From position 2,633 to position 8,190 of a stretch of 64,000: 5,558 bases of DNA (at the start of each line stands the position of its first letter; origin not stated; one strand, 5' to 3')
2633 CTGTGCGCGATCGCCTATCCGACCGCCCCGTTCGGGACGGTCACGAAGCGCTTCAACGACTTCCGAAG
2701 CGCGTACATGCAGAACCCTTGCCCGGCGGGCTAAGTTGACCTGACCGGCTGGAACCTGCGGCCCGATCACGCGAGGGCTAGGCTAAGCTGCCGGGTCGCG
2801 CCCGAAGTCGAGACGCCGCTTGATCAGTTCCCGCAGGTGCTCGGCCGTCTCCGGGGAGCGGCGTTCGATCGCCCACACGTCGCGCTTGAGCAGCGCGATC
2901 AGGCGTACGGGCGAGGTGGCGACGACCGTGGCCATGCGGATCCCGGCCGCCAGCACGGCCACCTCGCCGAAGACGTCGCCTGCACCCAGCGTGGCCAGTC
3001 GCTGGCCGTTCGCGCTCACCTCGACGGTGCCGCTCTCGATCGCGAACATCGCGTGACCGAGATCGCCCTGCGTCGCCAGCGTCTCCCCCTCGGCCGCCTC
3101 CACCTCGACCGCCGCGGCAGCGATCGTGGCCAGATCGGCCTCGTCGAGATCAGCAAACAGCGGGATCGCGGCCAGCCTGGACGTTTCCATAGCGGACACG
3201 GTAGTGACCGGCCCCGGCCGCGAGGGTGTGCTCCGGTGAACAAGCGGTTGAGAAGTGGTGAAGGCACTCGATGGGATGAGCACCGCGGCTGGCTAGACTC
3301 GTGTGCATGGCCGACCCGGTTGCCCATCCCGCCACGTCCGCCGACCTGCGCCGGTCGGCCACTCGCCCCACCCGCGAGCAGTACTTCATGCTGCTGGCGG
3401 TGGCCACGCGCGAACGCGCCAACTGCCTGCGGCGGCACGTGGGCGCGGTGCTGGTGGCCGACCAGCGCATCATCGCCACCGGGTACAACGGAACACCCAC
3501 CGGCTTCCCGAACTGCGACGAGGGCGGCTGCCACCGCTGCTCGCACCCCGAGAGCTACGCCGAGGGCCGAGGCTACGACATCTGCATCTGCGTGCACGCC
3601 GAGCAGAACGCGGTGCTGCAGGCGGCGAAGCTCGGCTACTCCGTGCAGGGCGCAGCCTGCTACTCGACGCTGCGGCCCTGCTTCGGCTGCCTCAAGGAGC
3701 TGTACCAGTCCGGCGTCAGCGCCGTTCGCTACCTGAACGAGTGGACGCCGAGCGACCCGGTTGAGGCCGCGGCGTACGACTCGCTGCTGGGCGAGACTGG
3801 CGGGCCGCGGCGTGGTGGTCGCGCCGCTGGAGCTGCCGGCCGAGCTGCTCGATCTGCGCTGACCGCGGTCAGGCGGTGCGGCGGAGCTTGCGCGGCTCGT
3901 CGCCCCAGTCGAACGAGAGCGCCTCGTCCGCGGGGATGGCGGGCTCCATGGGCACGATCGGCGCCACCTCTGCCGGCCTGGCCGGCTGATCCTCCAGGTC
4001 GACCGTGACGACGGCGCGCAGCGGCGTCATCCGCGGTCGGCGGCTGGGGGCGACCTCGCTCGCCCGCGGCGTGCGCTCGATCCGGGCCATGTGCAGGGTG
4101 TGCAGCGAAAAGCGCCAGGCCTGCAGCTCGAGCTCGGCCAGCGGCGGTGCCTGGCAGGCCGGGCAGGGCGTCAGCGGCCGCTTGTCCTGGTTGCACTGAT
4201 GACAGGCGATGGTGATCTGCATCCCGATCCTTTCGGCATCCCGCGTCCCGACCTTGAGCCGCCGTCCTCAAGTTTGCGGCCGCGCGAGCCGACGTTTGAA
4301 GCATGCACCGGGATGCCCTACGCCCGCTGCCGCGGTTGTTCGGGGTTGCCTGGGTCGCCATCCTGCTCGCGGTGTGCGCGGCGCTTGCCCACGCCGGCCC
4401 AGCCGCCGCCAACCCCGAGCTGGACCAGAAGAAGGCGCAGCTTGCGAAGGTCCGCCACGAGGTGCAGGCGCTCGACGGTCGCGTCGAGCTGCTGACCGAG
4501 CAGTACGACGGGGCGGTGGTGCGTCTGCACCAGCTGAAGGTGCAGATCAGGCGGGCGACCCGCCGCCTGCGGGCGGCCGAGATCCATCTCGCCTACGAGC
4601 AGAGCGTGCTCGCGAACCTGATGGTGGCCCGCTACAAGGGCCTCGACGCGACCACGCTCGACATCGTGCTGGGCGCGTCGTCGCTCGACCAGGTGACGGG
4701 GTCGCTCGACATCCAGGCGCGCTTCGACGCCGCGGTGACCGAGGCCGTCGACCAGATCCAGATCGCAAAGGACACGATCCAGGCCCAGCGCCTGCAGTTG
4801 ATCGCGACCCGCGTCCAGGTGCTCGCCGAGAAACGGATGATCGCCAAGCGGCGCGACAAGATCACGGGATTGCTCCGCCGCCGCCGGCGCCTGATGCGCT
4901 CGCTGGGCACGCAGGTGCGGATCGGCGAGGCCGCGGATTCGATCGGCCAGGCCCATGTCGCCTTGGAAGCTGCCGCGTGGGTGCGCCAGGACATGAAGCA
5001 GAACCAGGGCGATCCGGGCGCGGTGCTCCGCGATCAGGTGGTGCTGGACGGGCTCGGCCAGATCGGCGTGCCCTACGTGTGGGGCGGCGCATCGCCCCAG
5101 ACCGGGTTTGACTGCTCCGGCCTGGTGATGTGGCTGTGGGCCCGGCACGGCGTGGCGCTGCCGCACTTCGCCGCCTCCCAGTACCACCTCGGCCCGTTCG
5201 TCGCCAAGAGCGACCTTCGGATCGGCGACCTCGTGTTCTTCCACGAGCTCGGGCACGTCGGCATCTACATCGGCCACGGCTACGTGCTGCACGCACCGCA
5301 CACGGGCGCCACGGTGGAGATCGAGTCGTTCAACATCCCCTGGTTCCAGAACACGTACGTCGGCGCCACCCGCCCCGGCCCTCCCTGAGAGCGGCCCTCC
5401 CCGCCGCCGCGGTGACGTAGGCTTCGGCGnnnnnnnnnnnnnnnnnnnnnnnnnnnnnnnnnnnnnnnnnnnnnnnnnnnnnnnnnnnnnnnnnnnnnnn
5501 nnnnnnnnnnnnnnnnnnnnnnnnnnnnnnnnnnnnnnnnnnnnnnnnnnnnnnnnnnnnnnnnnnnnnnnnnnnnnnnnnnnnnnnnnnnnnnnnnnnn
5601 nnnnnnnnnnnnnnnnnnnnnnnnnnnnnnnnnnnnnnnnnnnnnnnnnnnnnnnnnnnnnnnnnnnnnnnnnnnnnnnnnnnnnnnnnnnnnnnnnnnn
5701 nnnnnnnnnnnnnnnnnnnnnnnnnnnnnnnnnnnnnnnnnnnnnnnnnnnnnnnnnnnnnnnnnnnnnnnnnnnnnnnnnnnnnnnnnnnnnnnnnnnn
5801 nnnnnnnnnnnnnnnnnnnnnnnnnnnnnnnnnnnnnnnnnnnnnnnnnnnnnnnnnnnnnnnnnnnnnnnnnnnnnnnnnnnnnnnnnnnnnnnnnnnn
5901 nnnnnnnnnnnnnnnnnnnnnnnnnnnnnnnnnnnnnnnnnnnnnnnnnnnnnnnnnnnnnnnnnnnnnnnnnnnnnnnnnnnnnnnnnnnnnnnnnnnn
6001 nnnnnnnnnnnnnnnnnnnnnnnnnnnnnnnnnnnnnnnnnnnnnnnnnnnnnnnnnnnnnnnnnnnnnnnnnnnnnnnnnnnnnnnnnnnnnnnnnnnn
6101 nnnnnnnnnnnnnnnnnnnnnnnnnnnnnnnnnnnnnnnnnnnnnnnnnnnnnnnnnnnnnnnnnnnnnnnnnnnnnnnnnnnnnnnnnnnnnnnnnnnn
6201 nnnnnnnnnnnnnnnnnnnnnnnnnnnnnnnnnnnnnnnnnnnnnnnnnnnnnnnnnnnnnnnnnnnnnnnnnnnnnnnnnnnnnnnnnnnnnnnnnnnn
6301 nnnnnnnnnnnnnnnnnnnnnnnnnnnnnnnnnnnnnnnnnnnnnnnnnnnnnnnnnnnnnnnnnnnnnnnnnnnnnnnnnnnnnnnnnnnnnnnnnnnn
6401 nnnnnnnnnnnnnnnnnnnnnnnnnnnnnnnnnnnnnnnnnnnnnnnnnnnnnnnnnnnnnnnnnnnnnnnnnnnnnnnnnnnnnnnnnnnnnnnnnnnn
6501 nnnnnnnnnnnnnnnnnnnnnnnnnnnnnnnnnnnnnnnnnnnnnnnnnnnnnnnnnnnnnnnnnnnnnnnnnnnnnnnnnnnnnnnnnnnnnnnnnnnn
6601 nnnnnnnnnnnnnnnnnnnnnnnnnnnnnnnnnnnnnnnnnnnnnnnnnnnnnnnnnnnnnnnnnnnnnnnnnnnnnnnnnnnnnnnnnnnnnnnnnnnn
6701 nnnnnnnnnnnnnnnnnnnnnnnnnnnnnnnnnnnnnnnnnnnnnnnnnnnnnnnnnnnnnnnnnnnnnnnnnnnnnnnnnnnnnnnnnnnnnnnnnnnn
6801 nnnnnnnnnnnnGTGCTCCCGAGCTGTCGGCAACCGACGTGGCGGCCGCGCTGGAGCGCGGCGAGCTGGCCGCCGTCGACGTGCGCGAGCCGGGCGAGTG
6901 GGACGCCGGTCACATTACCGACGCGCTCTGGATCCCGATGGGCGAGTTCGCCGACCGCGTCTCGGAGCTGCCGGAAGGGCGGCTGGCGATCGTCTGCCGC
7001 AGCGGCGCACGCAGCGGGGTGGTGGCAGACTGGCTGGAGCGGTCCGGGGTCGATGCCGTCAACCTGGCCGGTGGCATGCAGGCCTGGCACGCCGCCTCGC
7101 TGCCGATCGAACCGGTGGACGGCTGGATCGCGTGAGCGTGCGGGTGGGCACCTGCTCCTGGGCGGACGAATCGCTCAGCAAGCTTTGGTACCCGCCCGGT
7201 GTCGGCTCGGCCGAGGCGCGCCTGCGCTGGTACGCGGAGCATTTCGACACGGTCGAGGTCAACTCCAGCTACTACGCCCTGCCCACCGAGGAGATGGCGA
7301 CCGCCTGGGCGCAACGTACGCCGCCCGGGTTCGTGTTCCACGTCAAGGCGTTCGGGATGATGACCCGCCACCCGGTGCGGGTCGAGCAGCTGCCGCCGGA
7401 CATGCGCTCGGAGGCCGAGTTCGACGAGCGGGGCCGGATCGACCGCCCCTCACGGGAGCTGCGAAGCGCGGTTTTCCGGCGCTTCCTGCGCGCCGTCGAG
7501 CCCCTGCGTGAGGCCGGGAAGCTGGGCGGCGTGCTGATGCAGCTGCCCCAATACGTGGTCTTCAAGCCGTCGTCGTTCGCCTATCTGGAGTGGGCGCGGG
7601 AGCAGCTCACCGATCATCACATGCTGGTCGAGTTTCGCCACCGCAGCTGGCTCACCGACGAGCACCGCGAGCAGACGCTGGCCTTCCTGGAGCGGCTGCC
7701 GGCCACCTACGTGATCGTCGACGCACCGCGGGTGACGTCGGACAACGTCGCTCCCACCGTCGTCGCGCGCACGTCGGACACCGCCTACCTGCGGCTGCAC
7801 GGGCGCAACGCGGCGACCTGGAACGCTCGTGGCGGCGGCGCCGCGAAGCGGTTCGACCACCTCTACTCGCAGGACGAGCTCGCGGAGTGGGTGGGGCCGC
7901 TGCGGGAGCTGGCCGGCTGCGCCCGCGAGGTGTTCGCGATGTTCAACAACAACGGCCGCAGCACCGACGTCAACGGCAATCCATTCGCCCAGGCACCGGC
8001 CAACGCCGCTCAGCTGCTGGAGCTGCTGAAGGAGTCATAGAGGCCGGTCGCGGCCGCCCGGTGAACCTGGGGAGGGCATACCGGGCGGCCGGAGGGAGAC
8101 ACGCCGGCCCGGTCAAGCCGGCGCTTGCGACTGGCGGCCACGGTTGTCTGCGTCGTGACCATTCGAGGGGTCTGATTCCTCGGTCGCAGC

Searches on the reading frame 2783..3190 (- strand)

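Call 52: search_protein_families(library=pfam, proteins=[window:2783-3190:-], max_evalue=0.000001)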
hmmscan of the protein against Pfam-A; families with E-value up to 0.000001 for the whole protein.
window:2783-3190:- (135 aa): 1 family
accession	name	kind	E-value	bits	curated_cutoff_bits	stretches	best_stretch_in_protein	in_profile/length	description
PF00027.35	cNMP_binding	-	8.4e-16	58.2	27.5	1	30-108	2-85/89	Cyclic nucleotide-binding domain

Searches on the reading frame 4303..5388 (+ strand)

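Call 51: search_protein_families(library=pfam, proteins=[window:4303-5388:+], max_evalue=0.000001)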
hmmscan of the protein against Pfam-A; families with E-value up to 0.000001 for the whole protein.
window:4303-5388:+ (361 aa): 1 family
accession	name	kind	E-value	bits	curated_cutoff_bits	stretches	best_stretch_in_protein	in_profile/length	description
PF00877.26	NLPC_P60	-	5.2e-26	91.1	23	1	255-357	1-105/105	NlpC/P60 family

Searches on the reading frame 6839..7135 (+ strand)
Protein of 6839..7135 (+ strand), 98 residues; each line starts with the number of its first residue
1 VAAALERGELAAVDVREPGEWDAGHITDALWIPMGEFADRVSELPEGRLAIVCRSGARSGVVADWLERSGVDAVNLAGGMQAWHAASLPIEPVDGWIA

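Call 52: search_protein_families(library=pfam, proteins=[window:6839-7135:+], max_evalue=0.000001)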
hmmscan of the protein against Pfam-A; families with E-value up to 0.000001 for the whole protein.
window:6839-7135:+ (98 aa): 1 family
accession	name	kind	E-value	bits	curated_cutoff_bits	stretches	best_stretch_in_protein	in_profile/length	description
PF00581.25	Rhodanese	-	4.8e-14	53.1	22.2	1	3-86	7-102/102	Rhodanese-like domain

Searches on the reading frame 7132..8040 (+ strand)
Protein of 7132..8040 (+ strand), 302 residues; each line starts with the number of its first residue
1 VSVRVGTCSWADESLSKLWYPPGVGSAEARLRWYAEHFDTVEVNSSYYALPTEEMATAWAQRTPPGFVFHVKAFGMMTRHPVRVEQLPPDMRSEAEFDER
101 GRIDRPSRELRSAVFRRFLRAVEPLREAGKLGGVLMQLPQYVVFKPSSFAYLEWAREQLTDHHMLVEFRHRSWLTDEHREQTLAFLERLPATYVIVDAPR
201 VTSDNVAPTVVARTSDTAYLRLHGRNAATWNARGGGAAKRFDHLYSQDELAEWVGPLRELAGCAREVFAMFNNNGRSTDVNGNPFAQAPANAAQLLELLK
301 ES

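Call 51: search_protein_families(library=pfam, proteins=[window:7132-8040:+], max_evalue=0.000001)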
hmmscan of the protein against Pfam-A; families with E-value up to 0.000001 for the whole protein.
window:7132-8040:+ (302 aa): 1 family
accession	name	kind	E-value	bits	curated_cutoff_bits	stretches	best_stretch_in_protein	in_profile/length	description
PF01904.24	DUF72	-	2.2e-56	191.7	25.3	1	20-277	1-205/217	Protein of unknown function DUF72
